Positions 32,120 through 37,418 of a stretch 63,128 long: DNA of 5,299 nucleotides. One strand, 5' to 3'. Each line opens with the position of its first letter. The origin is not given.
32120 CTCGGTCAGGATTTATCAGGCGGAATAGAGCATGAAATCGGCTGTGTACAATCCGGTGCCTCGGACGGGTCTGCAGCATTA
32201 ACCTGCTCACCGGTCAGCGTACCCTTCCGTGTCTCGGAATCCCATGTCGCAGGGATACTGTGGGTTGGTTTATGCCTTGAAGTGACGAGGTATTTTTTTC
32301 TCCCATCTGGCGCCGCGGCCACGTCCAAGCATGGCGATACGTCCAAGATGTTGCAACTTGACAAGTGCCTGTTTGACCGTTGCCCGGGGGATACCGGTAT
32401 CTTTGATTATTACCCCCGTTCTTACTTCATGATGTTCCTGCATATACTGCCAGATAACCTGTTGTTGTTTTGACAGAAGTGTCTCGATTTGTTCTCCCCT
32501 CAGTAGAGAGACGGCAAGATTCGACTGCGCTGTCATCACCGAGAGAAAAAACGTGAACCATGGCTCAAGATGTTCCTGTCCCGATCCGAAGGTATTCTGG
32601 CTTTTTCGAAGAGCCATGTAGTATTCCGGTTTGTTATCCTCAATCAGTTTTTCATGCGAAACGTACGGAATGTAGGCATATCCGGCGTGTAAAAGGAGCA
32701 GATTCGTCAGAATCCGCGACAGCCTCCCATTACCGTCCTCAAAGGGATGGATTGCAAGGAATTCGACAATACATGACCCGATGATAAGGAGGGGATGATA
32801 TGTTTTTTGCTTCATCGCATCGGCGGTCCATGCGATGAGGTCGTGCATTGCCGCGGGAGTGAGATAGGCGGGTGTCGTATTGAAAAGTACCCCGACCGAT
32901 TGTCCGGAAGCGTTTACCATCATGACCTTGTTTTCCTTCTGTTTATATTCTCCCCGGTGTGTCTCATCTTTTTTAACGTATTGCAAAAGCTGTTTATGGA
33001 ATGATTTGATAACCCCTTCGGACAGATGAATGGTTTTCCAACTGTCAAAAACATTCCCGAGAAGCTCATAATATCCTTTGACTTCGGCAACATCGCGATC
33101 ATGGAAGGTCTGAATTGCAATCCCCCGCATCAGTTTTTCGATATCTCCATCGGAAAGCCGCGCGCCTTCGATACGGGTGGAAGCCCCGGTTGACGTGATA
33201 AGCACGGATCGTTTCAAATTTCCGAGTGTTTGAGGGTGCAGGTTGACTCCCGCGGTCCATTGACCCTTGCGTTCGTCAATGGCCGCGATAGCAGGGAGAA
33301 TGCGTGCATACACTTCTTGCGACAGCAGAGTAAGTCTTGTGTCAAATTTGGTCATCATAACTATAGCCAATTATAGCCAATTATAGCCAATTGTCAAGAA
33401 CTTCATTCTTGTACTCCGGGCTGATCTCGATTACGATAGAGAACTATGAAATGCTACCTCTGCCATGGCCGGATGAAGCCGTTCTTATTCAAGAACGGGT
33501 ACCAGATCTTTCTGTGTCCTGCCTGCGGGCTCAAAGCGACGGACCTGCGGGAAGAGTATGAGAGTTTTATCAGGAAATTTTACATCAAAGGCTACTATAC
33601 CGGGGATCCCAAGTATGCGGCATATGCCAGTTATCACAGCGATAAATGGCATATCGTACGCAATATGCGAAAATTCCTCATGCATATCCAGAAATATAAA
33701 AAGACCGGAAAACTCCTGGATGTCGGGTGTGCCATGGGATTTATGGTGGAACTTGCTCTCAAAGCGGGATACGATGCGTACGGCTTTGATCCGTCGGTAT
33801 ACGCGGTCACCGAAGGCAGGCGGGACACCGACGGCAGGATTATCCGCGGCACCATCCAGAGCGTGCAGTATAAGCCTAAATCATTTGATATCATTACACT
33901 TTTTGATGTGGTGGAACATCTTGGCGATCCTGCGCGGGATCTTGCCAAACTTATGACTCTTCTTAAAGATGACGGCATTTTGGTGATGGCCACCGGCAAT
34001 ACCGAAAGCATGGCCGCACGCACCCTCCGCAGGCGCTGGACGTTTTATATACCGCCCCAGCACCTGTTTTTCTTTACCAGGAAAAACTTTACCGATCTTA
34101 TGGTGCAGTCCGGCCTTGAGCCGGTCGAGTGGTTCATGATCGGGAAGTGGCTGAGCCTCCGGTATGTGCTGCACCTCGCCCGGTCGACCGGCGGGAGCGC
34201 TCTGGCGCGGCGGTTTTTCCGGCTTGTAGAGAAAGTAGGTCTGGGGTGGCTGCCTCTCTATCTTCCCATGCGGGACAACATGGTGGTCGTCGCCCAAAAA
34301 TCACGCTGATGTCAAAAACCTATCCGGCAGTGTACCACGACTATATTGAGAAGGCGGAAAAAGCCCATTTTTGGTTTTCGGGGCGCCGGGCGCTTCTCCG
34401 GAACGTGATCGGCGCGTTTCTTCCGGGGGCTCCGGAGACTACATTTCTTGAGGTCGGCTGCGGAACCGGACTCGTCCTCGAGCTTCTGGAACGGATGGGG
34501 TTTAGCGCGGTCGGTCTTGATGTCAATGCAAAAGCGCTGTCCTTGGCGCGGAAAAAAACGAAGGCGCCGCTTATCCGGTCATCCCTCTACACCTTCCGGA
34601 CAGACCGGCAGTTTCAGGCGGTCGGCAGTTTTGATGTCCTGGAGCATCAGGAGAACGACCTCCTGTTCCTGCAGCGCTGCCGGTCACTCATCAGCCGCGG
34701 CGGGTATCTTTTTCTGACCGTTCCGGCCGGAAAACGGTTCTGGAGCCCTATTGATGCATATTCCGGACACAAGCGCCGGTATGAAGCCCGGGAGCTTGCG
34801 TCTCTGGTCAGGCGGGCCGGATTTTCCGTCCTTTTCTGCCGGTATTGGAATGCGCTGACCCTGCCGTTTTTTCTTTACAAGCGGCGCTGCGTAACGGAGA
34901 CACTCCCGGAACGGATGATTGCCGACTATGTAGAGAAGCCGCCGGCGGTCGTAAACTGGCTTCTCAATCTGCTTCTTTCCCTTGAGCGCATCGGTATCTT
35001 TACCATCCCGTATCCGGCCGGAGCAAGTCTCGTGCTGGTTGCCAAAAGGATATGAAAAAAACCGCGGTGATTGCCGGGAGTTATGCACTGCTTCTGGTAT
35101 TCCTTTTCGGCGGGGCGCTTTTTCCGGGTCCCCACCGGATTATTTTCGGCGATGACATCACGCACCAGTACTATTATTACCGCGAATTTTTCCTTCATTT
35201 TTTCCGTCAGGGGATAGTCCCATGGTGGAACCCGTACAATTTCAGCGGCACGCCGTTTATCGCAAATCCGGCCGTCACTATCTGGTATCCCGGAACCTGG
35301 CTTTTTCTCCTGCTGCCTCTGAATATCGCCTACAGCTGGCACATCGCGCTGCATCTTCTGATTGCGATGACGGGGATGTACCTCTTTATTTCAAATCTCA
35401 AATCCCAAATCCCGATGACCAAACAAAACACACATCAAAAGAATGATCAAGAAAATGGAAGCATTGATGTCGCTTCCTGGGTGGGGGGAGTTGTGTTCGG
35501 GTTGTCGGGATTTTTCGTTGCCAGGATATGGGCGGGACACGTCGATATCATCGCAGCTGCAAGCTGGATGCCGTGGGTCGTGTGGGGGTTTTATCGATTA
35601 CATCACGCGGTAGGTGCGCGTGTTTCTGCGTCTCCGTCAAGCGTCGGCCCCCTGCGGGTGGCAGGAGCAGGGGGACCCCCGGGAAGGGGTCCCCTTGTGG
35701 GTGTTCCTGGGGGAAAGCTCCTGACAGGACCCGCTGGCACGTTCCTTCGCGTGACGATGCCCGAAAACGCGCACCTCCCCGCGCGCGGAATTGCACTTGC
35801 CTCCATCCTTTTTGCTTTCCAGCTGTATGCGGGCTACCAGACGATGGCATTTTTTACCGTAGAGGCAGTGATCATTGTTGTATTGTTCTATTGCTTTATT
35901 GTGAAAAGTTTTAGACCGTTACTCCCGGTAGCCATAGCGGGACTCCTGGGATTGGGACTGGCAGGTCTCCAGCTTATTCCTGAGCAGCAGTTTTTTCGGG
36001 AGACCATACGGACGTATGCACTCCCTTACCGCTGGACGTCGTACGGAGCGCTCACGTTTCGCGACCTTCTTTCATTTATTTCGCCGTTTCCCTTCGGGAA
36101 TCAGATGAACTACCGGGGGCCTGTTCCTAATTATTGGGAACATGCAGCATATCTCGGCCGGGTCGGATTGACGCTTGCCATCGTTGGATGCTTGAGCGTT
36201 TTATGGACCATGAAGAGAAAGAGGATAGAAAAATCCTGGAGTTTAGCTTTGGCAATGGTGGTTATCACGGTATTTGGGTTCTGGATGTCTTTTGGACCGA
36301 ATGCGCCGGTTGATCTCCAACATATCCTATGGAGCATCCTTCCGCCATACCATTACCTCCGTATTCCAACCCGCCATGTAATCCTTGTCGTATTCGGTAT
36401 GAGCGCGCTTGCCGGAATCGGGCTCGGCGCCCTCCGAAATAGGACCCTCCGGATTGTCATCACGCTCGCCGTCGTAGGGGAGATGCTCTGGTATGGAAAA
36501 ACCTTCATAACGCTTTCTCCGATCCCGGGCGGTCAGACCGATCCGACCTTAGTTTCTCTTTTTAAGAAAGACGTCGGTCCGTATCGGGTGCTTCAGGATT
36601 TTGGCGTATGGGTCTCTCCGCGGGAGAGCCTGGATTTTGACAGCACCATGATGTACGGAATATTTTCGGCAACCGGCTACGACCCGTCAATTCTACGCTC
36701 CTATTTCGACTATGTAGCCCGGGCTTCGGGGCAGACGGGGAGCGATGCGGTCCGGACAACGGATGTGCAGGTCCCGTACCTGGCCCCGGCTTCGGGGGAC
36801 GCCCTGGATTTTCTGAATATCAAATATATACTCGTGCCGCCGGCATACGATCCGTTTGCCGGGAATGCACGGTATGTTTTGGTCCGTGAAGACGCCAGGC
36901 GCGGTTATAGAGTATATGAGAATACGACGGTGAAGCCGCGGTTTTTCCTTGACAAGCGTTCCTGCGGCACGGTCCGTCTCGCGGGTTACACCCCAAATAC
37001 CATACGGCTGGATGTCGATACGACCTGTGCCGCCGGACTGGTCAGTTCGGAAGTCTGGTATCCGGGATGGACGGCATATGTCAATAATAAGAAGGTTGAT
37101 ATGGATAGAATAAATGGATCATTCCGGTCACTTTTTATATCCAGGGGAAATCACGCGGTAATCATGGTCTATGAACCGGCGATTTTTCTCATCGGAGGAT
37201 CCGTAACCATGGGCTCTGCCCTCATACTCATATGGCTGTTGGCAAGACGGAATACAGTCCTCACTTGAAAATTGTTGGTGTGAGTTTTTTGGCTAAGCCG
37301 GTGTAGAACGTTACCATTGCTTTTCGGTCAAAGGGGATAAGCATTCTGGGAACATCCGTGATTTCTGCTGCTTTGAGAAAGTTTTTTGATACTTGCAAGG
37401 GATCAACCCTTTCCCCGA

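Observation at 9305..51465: Exceptional concentration of GT-C-like polytopic membrane proteins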

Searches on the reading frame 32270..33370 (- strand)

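Call 5: search_protein_families(library=pfam, proteins=[window:32270-33370:-], max_evalue=0.01)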
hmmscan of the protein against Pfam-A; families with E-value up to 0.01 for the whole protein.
window:32270-33370:- (366 aa): 2 families
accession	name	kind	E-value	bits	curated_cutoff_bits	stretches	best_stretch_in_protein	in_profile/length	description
PF02661.23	Fic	-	1e-13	52.4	24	1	116-226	2-93/93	Fic/DOC family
PF22168.2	DIP2311-like_C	-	0.0091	16.7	27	0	307-356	11-60/63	Transcriptional regulator DIP2311-like, C-terminal domain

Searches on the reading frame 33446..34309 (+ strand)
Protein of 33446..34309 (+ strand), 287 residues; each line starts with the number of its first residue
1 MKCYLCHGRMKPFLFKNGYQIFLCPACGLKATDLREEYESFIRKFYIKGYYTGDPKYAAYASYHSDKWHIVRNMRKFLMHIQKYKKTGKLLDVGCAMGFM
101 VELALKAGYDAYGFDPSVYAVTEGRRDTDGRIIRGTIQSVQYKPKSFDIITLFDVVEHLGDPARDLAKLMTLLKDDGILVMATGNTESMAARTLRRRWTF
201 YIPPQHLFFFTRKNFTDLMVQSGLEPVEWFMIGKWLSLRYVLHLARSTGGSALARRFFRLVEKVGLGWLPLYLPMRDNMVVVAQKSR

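Call 6: search_protein_families(library=pfam, proteins=[window:33446-34309:+], max_evalue=0.001)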
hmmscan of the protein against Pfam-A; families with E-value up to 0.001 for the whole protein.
window:33446-34309:+ (287 aa): 6 families
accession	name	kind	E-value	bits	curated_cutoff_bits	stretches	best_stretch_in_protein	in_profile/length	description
PF13489.12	Methyltransf_23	-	1.6e-22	80.4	27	1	75-227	10-162/164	Methyltransferase domain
PF08241.18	Methyltransf_11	-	2.8e-14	54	21.2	1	91-181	1-95/95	Methyltransferase domain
PF08242.18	Methyltransf_12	-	1.2e-10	42.4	30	1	91-179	1-98/98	Methyltransferase domain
PF13649.12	Methyltransf_25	-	2.2e-09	38.3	27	1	91-177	2-97/97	Methyltransferase domain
PF13847.12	Methyltransf_31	-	3.2e-09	37.1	27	1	86-192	3-120/145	Methyltransferase domain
PF08003.17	Methyltransf_9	-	0.00081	18.9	23.8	0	68-185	98-221/315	Protein of unknown function (DUF1698)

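Call 56: search_protein_families(library=ncbifam, proteins=[window:33446-34309:+], max_evalue=0.001)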
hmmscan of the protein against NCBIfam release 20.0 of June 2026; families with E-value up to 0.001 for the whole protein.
window:33446-34309:+ (287 aa): 10 families
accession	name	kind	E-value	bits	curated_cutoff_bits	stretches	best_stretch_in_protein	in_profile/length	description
TIGR01983.1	UbiG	equivalog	9.3e-12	44.7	102.95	1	74-190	37-160/228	bifunctional 2-polyprenyl-6-hydroxyphenol methylase/3-demethylubiquinol 3-O-methyltransferase UbiG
NF045667.1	MTase_DVU1556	equivalog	2.6e-11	43.4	155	1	79-182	15-120/213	DVU_1556 family methyltransferase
TIGR04345.1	ovoA_Cterm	equivalog_domain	1.4e-07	31.3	170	0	143-198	131-185/242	putative 4-mercaptohistidine N1-methyltransferase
TIGR00452.1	TIGR00452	equivalog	8.1e-07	28.1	275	1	67-190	99-228/316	tRNA 5-methoxyuridine(34)/uridine 5-oxyacetic acid(34) synthase CmoB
TIGR02072.1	BioC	equivalog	1.2e-06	28.5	184.95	1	59-227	5-174/244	malonyl-ACP O-methyltransferase BioC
NF011650.0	PRK15068.1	equivalog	2.9e-06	26.4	209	1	74-187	111-231/324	tRNA 5-methoxyuridine(34)/uridine 5-oxyacetic acid(34) synthase CmoB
TIGR02021.1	BchM-ChlM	equivalog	0.00012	21.6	158.9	1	74-182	41-156/218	magnesium protoporphyrin IX methyltransferase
NF043040.1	corrin_prot_MT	hypoth_equivalog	0.00013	21.4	180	1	82-197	36-160/216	corrinoid protein-associated methyltransferase CpaM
NF051855.1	GlySarMtaseBact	equivalog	0.00023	20.9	350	1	75-202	42-179/259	glycine/sarcosine N-methyltransferase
NF007610.0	PRK10258.1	equivalog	0.00031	20.2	342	1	64-190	20-147/251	malonyl-ACP O-methyltransferase BioC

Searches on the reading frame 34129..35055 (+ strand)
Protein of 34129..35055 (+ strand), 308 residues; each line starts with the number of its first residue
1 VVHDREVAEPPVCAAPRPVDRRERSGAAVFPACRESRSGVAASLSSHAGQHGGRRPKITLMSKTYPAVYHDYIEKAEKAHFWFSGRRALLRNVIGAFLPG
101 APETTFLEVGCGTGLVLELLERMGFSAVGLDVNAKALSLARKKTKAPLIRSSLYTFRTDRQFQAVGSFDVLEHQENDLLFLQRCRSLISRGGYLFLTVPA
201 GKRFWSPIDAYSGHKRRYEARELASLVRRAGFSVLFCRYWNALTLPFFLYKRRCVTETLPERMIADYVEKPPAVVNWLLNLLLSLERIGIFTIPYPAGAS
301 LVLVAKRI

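Call 6: search_protein_families(library=pfam, proteins=[window:34129-35055:+], max_evalue=0.001)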
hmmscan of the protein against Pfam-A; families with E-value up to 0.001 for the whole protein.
window:34129-35055:+ (308 aa): 5 families
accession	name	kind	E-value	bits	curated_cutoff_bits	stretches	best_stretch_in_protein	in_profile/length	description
PF13489.12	Methyltransf_23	-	9e-17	61.7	27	1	89-234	9-161/164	Methyltransferase domain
PF08241.18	Methyltransf_11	-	3.3e-12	47.3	21.2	1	107-196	1-95/95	Methyltransferase domain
PF13649.12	Methyltransf_25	-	8.6e-10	39.6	27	1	107-192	2-97/97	Methyltransferase domain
PF08242.18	Methyltransf_12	-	6.9e-09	36.8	30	1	107-194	1-98/98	Methyltransferase domain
PF13847.12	Methyltransf_31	-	7.4e-06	26.1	27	1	103-196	4-109/145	Methyltransferase domain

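Call 56: search_protein_families(library=ncbifam, proteins=[window:34129-35055:+], max_evalue=0.001)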
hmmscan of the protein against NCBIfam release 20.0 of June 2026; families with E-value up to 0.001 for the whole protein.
window:34129-35055:+ (308 aa): 7 families
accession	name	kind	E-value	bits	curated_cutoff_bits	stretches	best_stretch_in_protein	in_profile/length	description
TIGR01983.1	UbiG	equivalog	7.3e-12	45.1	102.95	1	103-197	50-152/228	bifunctional 2-polyprenyl-6-hydroxyphenol methylase/3-demethylubiquinol 3-O-methyltransferase UbiG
NF045667.1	MTase_DVU1556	equivalog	1.6e-11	44.1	155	1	99-237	19-165/213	DVU_1556 family methyltransferase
NF043040.1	corrin_prot_MT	hypoth_equivalog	7.3e-08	32.1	180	1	102-150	41-89/216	corrinoid protein-associated methyltransferase CpaM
NF011529.0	PRK14968.1-3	equivalog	2.2e-05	24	162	1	103-171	35-102/198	putative methyltransferase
TIGR02072.1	BioC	equivalog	0.00019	21.3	184.95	1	103-200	35-136/244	malonyl-ACP O-methyltransferase BioC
NF008686.0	PRK11705.1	equivalog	0.00026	20.2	400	1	101-196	166-265/383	cyclopropane fatty acyl phospholipid synthase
TIGR02021.1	BchM-ChlM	equivalog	0.00038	19.9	158.9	1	104-170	56-121/218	magnesium protoporphyrin IX methyltransferase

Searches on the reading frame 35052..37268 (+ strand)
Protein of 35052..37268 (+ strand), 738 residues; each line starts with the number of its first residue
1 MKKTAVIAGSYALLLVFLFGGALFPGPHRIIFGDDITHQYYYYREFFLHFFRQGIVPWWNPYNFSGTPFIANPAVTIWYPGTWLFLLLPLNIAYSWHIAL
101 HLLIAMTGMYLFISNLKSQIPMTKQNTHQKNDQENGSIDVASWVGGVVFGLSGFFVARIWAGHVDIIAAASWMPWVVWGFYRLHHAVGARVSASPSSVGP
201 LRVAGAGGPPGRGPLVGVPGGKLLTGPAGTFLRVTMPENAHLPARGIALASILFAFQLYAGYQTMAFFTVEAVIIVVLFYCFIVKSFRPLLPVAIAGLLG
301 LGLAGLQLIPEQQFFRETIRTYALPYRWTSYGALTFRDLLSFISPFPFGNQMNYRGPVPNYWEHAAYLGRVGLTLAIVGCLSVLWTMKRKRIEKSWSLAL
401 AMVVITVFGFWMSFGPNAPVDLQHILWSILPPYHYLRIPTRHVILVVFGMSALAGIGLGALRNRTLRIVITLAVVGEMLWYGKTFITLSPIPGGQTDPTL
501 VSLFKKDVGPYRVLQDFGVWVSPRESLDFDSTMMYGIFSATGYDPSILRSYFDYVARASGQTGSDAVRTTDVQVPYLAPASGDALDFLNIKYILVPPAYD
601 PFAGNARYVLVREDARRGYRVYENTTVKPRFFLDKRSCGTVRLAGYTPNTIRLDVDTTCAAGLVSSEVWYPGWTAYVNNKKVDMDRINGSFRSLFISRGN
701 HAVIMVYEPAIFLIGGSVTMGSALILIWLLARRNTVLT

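Call 4: search_protein_families(library=pfam, proteins=[window:35052-37268:+], max_evalue=0.01)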
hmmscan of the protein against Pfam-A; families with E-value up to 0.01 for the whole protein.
window:35052-37268:+ (738 aa): 3 families
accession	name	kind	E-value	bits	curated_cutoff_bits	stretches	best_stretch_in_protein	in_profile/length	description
PF09586.16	YfhO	-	6.1e-07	28.6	28.5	1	647-718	762-834/835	Bacterial membrane protein YfhO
PF24677.1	DUF7657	-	2.6e-05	23.6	26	1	75-116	95-136/401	Domain of unknown function (DUF7657)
PF19510.5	DUF6044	-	0.00052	19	27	1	82-183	84-162/564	Protein of unknown function (DUF6044)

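Call 56: search_protein_families(library=ncbifam, proteins=[window:35052-37268:+], max_evalue=0.001)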
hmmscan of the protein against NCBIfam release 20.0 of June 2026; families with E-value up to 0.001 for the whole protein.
window:35052-37268:+ (738 aa): 2 families
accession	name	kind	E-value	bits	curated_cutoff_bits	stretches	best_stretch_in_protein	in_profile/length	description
NF047589.1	GlcsyltransPgfM1Strep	equivalog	9.1e-07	27.3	1400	1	632-730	852-951/955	glycosyltransferase PgfM1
NF047590.1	GlcsyltransPgfM2Strep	equivalog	0.00011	20.5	1500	0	665-732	812-879/884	glycosyltransferase PgfM2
